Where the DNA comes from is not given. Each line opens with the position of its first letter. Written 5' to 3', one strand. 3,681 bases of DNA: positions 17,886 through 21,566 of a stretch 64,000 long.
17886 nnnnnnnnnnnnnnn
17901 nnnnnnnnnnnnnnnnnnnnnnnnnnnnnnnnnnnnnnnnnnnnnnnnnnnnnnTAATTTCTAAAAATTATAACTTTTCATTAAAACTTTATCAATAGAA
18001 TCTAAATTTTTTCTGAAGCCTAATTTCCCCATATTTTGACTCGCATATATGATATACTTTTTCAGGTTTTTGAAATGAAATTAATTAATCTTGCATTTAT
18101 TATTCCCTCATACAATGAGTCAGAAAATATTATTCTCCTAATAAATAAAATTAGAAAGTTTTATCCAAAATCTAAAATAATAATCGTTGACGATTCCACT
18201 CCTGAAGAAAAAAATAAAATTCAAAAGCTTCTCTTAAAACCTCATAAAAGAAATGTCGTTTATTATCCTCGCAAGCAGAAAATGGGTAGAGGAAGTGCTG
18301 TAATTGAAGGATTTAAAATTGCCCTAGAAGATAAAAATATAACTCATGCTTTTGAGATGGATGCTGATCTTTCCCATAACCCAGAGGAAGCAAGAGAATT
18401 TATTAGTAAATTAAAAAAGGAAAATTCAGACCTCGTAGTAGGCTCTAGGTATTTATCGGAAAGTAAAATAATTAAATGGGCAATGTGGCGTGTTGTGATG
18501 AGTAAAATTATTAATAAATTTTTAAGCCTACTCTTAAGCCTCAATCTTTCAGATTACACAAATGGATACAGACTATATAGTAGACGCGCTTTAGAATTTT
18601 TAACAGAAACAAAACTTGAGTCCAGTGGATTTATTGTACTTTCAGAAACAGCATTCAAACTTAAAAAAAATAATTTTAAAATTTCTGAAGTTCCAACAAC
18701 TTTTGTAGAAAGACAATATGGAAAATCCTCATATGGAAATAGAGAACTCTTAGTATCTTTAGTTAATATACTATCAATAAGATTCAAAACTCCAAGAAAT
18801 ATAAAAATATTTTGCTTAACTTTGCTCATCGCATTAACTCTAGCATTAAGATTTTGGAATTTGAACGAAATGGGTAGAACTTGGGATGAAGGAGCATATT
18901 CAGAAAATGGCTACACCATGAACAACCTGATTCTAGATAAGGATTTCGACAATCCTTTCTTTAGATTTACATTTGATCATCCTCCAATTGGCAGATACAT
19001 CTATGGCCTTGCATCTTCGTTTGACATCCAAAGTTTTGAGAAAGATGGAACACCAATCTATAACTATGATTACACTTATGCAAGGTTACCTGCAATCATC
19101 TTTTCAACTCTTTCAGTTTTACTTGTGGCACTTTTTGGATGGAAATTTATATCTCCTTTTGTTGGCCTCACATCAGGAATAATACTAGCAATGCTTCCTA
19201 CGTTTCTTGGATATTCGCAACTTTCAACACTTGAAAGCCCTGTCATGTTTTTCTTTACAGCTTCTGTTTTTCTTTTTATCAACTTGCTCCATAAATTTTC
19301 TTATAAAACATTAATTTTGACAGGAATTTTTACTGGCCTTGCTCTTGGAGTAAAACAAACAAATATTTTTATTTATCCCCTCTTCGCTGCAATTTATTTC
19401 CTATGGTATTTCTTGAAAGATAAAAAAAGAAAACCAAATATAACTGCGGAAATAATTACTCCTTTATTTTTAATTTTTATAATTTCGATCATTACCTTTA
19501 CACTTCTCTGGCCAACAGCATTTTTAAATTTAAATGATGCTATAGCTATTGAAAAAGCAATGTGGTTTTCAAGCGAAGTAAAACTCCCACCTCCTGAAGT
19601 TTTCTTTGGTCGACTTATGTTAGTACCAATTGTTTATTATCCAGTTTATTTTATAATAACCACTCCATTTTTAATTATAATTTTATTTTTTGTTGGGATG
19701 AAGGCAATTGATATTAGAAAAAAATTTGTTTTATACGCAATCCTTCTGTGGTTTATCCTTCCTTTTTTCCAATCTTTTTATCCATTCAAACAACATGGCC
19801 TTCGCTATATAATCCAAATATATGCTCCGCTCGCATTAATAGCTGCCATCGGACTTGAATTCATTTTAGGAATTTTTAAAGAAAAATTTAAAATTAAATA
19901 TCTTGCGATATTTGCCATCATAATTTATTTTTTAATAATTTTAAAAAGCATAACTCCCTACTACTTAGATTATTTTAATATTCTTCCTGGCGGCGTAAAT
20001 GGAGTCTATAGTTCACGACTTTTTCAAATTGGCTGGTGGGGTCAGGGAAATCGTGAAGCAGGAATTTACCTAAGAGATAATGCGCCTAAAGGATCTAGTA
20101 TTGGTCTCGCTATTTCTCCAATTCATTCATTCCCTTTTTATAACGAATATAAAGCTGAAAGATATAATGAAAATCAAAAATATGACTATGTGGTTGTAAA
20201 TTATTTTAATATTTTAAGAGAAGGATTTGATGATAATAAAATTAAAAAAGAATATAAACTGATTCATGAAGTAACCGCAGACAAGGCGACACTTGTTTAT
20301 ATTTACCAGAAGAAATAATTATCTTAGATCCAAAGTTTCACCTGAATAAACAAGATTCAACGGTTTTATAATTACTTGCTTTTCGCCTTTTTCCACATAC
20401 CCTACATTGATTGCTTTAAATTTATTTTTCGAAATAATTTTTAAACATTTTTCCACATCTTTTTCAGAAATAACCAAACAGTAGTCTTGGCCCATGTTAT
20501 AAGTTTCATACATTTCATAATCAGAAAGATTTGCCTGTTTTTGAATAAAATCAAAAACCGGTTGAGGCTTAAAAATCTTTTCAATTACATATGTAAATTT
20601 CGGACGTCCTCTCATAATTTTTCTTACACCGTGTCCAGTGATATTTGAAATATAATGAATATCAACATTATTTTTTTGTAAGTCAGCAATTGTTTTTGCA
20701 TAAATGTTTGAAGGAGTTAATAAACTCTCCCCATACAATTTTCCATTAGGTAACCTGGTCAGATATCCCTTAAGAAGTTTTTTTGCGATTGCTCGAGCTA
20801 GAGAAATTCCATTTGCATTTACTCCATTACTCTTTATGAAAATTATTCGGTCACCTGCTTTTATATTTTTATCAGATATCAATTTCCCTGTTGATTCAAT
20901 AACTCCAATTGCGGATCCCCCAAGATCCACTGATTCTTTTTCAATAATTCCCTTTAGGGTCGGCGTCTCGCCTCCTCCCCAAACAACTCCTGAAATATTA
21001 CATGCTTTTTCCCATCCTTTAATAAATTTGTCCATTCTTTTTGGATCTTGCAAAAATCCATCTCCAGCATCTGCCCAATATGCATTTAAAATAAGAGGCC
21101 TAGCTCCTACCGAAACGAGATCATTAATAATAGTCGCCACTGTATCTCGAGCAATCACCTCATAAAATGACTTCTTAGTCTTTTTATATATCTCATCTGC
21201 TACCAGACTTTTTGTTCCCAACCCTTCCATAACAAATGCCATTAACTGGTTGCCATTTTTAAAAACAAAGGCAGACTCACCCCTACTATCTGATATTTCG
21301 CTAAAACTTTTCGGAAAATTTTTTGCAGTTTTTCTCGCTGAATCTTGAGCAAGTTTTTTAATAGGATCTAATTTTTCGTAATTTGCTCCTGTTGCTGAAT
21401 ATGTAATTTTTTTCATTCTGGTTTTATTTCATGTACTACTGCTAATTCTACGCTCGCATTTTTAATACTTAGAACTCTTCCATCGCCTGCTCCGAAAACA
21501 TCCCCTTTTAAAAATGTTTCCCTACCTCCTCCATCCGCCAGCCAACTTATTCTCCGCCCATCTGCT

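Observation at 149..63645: Promoters at a fixed 6-8 nt from the ATG: many leaderless transcription units beside SD-led genes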

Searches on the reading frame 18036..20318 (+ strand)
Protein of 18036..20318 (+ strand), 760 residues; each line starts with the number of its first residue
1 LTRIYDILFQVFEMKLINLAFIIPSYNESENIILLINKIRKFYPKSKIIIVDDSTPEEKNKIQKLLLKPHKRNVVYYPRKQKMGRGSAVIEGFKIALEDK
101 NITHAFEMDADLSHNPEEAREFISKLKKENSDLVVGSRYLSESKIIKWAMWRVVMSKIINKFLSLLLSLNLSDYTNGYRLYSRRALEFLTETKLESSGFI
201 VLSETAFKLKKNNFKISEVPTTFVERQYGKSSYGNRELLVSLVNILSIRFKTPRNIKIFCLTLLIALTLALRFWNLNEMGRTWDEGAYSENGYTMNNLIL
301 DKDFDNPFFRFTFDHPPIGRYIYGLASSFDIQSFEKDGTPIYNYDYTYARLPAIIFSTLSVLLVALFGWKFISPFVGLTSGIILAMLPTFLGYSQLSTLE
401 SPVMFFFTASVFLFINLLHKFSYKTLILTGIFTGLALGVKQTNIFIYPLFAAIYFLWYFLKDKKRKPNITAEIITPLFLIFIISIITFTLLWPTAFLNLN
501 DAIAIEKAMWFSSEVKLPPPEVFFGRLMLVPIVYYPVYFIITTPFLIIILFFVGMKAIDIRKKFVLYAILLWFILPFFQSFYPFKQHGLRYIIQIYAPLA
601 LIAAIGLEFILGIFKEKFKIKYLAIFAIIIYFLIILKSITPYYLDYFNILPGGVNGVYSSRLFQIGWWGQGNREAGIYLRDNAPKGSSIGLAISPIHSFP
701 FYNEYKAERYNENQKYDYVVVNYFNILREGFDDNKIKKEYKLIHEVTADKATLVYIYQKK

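Call 7: search_protein_families(library=ncbifam, proteins=[window:18036-20318:+])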
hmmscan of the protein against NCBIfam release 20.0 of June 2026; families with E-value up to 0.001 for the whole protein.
window:18036-20318:+ (760 aa): 5 families
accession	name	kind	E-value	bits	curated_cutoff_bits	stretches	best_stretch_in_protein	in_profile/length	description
NF058614.1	PPMAGASynPpgS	equivalog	2.4e-17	63.1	370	1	21-247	4-217/226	polyprenyl-phospho-N-acetylgalactosaminyl synthase PpgS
TIGR04182.1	glyco_TIGR04182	equivalog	9e-17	61.4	325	1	20-229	3-196/293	S-layer glycoprotein N-glycosyltransferase AglJ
NF007986.1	PRK10714.1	equivalog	1.3e-14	53.9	529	1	18-256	7-233/316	undecaprenyl-phosphate 4-deoxy-4-formamido-L-arabinose transferase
TIGR03937.1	PgaC_IcaA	equivalog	7.3e-06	25.2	422.3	1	18-111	46-137/407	poly-beta-1,6-N-acetyl-D-glucosamine synthase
TIGR03469.1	HpnB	hypoth_equivalog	0.00028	20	379.25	1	18-135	45-169/386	hopene-associated glycosyltransferase HpnB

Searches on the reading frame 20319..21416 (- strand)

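Call 25: search_protein_families(library=pfam, max_evalue=0.000001, proteins=[window:20319-21416:-])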
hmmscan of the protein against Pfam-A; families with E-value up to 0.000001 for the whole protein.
window:20319-21416:- (365 aa): 2 families
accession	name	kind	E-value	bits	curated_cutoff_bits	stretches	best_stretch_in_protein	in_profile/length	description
PF02769.27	AIRS_C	-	4.4e-12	46.9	23.1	1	186-349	1-153/156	AIR synthase related protein, C-terminal domain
PF00586.29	AIRS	-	6.1e-11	43.2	24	1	48-173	3-112/112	AIR synthase related protein, N-terminal domain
